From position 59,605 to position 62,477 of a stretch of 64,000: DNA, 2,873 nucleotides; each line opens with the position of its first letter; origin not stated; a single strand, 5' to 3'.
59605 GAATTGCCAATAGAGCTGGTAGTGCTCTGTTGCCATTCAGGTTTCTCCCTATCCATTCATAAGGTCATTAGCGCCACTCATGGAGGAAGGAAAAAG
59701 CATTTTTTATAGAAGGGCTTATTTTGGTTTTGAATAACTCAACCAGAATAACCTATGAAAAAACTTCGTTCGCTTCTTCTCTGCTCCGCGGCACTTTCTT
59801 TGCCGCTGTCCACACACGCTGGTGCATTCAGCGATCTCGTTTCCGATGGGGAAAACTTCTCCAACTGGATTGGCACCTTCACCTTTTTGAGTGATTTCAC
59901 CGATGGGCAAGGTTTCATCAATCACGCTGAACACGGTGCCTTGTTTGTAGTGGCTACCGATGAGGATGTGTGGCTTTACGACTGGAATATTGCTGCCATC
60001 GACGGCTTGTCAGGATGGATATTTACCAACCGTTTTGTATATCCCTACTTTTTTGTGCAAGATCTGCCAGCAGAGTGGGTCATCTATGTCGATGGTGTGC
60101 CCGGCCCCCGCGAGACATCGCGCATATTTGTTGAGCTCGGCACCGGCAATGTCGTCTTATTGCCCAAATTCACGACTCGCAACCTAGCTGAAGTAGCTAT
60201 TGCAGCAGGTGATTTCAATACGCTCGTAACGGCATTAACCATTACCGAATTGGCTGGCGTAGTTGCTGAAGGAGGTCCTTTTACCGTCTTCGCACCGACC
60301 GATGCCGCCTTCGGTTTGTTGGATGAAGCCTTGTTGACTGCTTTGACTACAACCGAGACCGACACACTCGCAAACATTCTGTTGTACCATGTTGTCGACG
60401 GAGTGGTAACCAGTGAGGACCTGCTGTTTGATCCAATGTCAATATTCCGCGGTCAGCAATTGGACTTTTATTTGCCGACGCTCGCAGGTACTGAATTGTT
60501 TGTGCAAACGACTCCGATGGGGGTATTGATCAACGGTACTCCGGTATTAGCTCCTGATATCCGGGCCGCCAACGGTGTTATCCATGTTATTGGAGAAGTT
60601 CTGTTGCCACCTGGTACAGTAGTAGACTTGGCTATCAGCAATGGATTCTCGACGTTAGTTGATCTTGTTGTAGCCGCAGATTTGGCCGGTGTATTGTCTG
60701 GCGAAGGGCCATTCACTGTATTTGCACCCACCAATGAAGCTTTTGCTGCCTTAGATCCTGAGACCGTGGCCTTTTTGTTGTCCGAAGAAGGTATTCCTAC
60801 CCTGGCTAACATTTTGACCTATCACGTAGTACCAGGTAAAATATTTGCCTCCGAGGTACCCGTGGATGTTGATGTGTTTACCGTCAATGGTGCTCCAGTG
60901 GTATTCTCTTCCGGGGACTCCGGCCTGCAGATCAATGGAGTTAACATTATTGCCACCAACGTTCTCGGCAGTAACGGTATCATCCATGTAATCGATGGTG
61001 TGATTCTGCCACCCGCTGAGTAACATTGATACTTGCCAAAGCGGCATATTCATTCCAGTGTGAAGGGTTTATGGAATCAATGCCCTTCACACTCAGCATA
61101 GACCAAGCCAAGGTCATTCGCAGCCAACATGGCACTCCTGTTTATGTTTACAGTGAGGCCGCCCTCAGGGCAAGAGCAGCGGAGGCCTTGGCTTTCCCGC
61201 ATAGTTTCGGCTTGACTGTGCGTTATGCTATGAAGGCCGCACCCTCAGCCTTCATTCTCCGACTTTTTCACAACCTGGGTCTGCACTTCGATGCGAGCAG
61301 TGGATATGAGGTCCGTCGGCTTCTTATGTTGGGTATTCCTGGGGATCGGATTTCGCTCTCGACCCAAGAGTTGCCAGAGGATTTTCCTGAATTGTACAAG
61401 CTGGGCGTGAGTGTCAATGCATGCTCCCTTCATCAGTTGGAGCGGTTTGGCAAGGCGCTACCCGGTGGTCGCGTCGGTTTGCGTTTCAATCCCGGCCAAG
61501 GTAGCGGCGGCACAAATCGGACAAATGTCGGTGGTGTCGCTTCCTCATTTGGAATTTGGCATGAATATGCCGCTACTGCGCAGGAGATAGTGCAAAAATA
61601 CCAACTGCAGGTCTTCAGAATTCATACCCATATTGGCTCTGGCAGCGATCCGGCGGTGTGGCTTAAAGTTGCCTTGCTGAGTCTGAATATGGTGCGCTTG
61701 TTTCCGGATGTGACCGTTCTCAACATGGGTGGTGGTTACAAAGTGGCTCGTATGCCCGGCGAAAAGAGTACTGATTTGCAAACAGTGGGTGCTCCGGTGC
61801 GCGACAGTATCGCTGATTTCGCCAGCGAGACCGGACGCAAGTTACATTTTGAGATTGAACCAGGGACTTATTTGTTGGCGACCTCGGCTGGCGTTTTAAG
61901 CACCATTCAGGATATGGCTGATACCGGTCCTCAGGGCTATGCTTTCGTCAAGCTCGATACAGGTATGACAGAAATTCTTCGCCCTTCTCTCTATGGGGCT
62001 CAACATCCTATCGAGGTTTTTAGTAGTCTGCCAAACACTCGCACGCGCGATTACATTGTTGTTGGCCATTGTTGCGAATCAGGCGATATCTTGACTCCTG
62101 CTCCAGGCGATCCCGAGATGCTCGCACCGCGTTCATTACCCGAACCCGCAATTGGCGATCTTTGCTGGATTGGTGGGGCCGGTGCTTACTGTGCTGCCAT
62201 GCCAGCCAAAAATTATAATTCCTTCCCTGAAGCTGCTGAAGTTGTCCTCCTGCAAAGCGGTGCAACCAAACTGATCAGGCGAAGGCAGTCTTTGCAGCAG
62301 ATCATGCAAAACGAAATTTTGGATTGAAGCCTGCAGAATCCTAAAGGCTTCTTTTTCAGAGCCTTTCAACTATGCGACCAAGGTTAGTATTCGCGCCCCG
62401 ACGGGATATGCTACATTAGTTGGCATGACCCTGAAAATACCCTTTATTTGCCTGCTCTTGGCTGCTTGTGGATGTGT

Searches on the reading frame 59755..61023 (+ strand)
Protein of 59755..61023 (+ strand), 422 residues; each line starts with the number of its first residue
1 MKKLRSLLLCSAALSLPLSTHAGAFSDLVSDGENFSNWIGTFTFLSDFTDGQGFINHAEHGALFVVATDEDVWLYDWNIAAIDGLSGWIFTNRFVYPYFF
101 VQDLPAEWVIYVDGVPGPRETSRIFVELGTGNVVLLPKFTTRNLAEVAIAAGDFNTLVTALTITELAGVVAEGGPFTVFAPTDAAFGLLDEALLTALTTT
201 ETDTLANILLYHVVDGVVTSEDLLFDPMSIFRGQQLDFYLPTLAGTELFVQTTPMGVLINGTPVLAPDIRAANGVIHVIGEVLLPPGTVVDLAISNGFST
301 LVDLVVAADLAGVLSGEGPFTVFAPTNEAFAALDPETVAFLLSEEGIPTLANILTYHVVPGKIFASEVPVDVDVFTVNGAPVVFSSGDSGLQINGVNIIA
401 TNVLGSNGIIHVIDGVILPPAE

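Call 74: search_protein_families(library=pfam, max_evalue=0.00001, proteins=[window:59755-61023:+])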
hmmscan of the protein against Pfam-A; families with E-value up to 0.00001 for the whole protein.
window:59755-61023:+ (422 aa): 1 family
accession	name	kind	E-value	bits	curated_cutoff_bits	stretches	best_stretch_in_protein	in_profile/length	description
PF02469.27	Fasciclin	-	8.9e-59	197.5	22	2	297-419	2-123/123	Fasciclin domain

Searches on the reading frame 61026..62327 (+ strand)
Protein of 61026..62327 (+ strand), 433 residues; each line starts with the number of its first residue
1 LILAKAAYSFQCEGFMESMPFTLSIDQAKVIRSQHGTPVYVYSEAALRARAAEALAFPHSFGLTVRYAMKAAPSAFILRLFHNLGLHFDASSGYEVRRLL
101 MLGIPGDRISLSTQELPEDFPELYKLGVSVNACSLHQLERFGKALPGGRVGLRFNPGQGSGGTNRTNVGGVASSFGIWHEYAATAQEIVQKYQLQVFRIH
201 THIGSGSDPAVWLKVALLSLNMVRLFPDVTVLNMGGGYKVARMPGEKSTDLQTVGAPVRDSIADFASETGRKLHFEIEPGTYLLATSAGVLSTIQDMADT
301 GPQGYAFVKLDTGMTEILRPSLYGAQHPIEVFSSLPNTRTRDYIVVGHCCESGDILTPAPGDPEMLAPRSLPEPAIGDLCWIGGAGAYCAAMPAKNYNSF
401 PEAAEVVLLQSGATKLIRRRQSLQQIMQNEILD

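Call 74: search_protein_families(library=pfam, max_evalue=0.00001, proteins=[window:61026-62327:+])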
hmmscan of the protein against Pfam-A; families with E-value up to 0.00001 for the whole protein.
window:61026-62327:+ (433 aa): 2 families
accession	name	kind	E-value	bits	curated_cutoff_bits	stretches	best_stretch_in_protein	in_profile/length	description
PF02784.22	Orn_Arg_deC_N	-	6.4e-26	91.7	23.4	1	59-284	13-246/247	Pyridoxal-dependent decarboxylase, pyridoxal binding domain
PF00278.28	Orn_DAP_Arg_deC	-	2.4e-12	47.4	23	1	41-385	3-94/95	Pyridoxal-dependent decarboxylase, C-terminal sheet domain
